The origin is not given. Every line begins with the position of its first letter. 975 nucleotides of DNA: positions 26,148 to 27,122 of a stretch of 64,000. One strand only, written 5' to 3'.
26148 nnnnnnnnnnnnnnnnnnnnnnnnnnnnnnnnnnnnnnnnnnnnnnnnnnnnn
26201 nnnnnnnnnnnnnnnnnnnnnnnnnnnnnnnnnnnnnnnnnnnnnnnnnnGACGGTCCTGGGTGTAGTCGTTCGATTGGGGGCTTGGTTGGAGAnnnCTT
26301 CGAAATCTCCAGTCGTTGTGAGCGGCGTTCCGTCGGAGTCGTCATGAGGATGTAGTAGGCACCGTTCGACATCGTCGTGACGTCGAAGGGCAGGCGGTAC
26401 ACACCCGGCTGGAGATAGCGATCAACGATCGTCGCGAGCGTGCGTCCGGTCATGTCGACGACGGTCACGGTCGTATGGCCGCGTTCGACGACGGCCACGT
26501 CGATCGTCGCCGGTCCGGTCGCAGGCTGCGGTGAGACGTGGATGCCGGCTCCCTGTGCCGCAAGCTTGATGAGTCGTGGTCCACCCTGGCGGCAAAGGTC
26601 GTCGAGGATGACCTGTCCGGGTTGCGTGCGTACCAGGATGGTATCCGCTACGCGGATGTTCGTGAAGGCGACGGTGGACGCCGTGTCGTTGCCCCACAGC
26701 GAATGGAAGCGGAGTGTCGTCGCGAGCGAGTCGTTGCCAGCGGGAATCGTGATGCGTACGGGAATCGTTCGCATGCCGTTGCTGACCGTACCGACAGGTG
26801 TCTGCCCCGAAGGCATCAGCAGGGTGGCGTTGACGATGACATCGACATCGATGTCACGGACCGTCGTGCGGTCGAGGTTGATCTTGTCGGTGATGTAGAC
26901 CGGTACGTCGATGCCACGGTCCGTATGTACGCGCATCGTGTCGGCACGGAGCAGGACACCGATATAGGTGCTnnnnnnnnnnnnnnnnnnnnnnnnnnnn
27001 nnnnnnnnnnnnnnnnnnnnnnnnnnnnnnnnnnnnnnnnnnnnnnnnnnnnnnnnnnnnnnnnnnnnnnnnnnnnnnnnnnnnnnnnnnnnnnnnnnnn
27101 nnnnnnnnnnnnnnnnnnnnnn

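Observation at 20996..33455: Cell-surface locus: vWA-WD40-Ig-T9SS giant protein bracketed by two paralogous tandem-OmpA-domain proteins, plus a second T9SS cargo protein and a GT4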

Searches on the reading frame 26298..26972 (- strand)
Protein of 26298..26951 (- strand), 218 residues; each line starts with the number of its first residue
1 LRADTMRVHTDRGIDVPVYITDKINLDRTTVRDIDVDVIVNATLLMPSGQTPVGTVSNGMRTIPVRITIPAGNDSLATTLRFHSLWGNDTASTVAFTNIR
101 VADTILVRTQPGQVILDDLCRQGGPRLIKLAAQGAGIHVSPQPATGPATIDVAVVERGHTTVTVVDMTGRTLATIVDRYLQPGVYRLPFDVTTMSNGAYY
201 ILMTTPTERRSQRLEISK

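Call 36: find_homologous_proteins(query=window:26298-26951:-)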
Query seq(218 aa) (218 aa): 1 proteins with E <= 0.001 among 432 candidates.
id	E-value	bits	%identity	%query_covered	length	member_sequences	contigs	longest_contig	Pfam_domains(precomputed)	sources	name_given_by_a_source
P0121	2.2e-76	274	60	100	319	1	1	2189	-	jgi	jgi:hypothetical protein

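Call 42: find_homologous_proteins(query=A4, max_evalue=0.00001)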
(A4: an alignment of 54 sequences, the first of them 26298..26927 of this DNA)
Query A4 (54 sequences) (210 aa, profile of the alignment): 3 proteins with E <= 0.00001 among 5673 candidates.
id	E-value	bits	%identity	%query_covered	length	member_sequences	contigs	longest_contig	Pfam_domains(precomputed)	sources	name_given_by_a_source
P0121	1.2e-62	229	61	98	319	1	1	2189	-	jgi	jgi:hypothetical protein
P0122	1.5e-7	49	26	33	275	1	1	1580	PF18962.8,PF00085.27,PF08534.17,PF13905.13,PF00578.28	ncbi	-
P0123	7.0e-6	44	23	93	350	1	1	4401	PF18962.8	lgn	-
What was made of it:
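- Tried and rejected: Word-indexed homologue searches with the C-terminal module, as a single sequence and as a 54-sequence profile, returned only 1 and 3 proteins (calls 36, 42).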

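Call 48: search_protein_families(library=pfam, alignment_id=A4, max_evalue=0.01)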
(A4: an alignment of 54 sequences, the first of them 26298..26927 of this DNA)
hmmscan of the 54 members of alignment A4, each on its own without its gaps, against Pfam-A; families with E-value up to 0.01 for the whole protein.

A. member 1, window:26298-26927:- (210 aa): 1 family
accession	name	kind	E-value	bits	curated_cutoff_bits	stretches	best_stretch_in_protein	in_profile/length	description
PF18962.6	Por_Secre_tail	-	0.00039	21.1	27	1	132-205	2-72/75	Secretion system C-terminal sorting domain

B. families by the number of members that match (of 54 scanned): 8 families
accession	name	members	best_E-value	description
PF18962.6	Por_Secre_tail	52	8.6e-12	Secretion system C-terminal sorting domain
PF00963.24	Cohesin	4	8.4e-06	Cohesin domain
PF13860.13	FlgD_ig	1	0.00037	FlgD Ig-like domain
PF21226.3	MalQ_N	1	0.0012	MalQ N-terminal beta sandwich domain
PF11314.13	DUF3117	1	0.0067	Protein of unknown function (DUF3117)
PF13820.11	NCOA6_TRADD-N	1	0.0068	Nuclear receptor coactivator 6, TRADD-N domain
PF24318.1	DUF7490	1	0.0098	Domain of unknown function (DUF7490)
PF11589.14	DUF3244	1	0.0098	Domain of unknown function (DUF3244)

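Call 49: search_protein_families(library=ncbifam, alignment_id=A4, max_evalue=0.01)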
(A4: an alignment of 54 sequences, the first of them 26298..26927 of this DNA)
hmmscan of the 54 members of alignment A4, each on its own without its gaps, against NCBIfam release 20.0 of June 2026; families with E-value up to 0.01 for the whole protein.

A. member 1, window:26298-26927:- (210 aa): 1 family
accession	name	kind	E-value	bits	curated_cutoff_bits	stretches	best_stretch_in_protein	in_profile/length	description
TIGR04183.1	Por_Secre_tail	domain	0.0025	17.8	23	1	132-206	2-69/72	T9SS type A sorting domain-containing protein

B. families by the number of members that match (of 54 scanned): 6 families
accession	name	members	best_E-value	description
TIGR04183.1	Por_Secre_tail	53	2.1e-10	T9SS type A sorting domain-containing protein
NF038113.1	T9SSA_dep_M36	33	2.9e-07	T9SS-dependent M36 family metallopeptidase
NF052323.1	T9SSA_dep_M6i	19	2.2e-06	T9SS-dependent M6-like inactivated metalloprotease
NF050177.1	TapA_OM_Porphy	2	0.0083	TapA/TapC family T9SS-dependent outer membrane protein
NF009276.0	PRK12633.1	1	0.001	flagellar basal body rod modification protein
NF052228.1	T9SS_PorZ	1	0.0094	type IX secretion system anionic LPS delivery protein PorZ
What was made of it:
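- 26298..26537 (-): Type-A T9SS-like C-terminal sorting domain of the giant. 52-53 of 54 family members match (calls 48, 49).
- Checked: The call is rescued only at family level: 52-53 of 54 aligned modules match at E <= 0.01 (calls 48, 49).
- Domain 2 is a type-A CTD in 52-53 of 54 members (calls 48, 49).
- Tried and rejected: The type-B CTD reading was rejected (calls 48, 49).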

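Call 80: predict_structure(alignment_id=A6)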
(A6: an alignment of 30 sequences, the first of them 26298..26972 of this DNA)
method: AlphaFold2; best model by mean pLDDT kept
length: 225 residues; sequences in the alignment: 30
mean_pLDDT: 91.9   pTM: 0.58
mean pLDDT of the five models: 91.9, 91.6, 90.6, 89.2, 86.6
residues with pLDDT >= 90: 191; 70-90: 18; 50-70: 6; < 50: 10
segments of 3 or more residues with pLDDT < 50: 131-139
pLDDT, mean of each block of 10 residues (from residue 1): 92 95 97 95 98 98 98 95 96 92 96 97 73 42 86 93 96 97 97 95 97 95 94
secondary structure, 60 per line:
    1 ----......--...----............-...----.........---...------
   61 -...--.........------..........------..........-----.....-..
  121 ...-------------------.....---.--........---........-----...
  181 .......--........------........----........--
elements in order: E5-10 E13-15 E20-31 E40-48 E52-54 E62-64 E67-75 E82-91 E98-107 E113-117 E119-123 E143-147 E154-161 E165-172 E178-187 E190-197 E204-211 E216-223
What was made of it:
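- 26610..26972 (-): Cohesin-like pre-CTD domain of the giant (residues ~1210-1330). AF2 pLDDT >92 (call 80).
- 26592..26594 (-): Conserved Cys (C1336) of the linker motif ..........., 98 residues from the C-terminus. The linker is disordered in the model (call 80).
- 26298..26537 (-): Seven-strand sandwich in the model (call 80).
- On T9SS type-A CTD cargo (PF18962 / TIGR04183): Against that, 52 of 54 (Pfam) and 53 of 54 (TIGR) aligned family modules match at E <= 0.01, best 8.6e-12 (calls 48, 49), and the model shows a 7-strand sandwich (call 80).
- The conserved Cys motif sits at the start of that linker (call 80). A conserved flexible linker motif (call 80) could be a recognition signal.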

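Call 82: fold_search(model_id=the predicted structure, library=pdb)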
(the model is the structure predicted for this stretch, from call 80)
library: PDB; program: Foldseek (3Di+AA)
matches with E <= 10: 1895; with E <= 0.001: 166
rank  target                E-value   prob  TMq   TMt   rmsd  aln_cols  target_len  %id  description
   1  6kgf_A                1.1e-06  1.00  0.39  0.59   5.5       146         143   20  Crystal structure of CaDoc0917(R16D)-CaCohA2 complex at pH 8.2 (released 2020-07-08)
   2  6kgd_A                2.5e-06  1.00  0.40  0.60   4.2       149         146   18  Crystal structure of CaDoc0917(R49D)-CaCohA2 complex at pH 8.0 (released 2020-07-08)
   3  7zgj_A                3.4e-06  1.00  0.28  0.11  13.7       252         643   12  Trypanosoma brucei gambiense ISG65 in complex with human complement component C3 (released 2023-04-05)
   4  4fl4_C                4.4e-06  1.00  0.37  0.28  14.9       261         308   11  Scaffoldin conformation and dynamics revealed by a ternary complex from the Clostridium thermocellum cellulosome (released 2012-06-27)
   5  6kgf_C                5.9e-06  1.00  0.37  0.55   5.3       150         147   21  Crystal structure of CaDoc0917(R16D)-CaCohA2 complex at pH 8.2 (released 2020-07-08)
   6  8jmw_A                6.6e-06  1.00  0.28  0.13  12.5       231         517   13  Fibril form of serine peptidase Vpr (released 2023-12-06)
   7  6kge_A                8.0e-06  1.00  0.41  0.63   4.3       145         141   20  Crystal structure of CaDoc0917(R16D)-CaCohA2 complex at pH 5.5 (released 2020-07-08)
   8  3l8q_C                9.3e-06  1.00  0.35  0.25  20.1       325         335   10  Structure analysis of the type II cohesin dyad from the adaptor ScaA scaffoldin of Acetivibrio cellulolyticus (released 2010-05-05)
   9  6kgc_A                1.1e-05  1.00  0.40  0.60   5.3       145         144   19  Crystal structure of CaDoc0917(R49D)-CaCohA2 complex at pH 5.4 (released 2020-07-08)
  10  2xdh                  1.3e-05  1.00  0.37  0.57   6.0       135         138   13  Non-cellulosomal cohesin from the hyperthermophilic archaeon Archaeoglobus fulgidus (released 2010-05-26)
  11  6kzb_B                1.5e-05  1.00  0.24  0.10  13.7       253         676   10  Transglutaminase2 complexed with calcium (released 2020-12-09)
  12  6a8p_A                1.6e-05  1.00  0.25  0.11  13.8       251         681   10  Transglutaminase 2 mutant G224V in complex with GTP (released 2018-09-26)
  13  1g1k_A                1.7e-05  1.00  0.40  0.61   5.0       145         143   15  COHESIN MODULE FROM THE CELLULOSOME OF CLOSTRIDIUM CELLULOLYTICUM (released 2000-11-22)
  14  6kzb_A                1.8e-05  1.00  0.25  0.11  13.3       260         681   11  Transglutaminase2 complexed with calcium (released 2020-12-09)
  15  4ums                  1.9e-05  1.00  0.39  0.55   4.9       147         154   10  The crystal structure of the seventh ScaB type I cohesin from Pseudobacteroides cellulosolvens (released 2015-05-06)
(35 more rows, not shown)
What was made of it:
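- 26610..26972 (-): Foldseek matches to cohesins, E = 1e-6, TM 0.55-0.63 (call 82).
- On Cohesin (PF00963): Structural similarity to cohesins is TM 0.55-0.63 (call 82).
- Closest known: Cohesin modules of cellulosomal scaffoldins. Same: Beta-sandwich fold of the pre-CTD domain (Foldseek E = 1e-6, TM 0.55-0.63; call 82).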
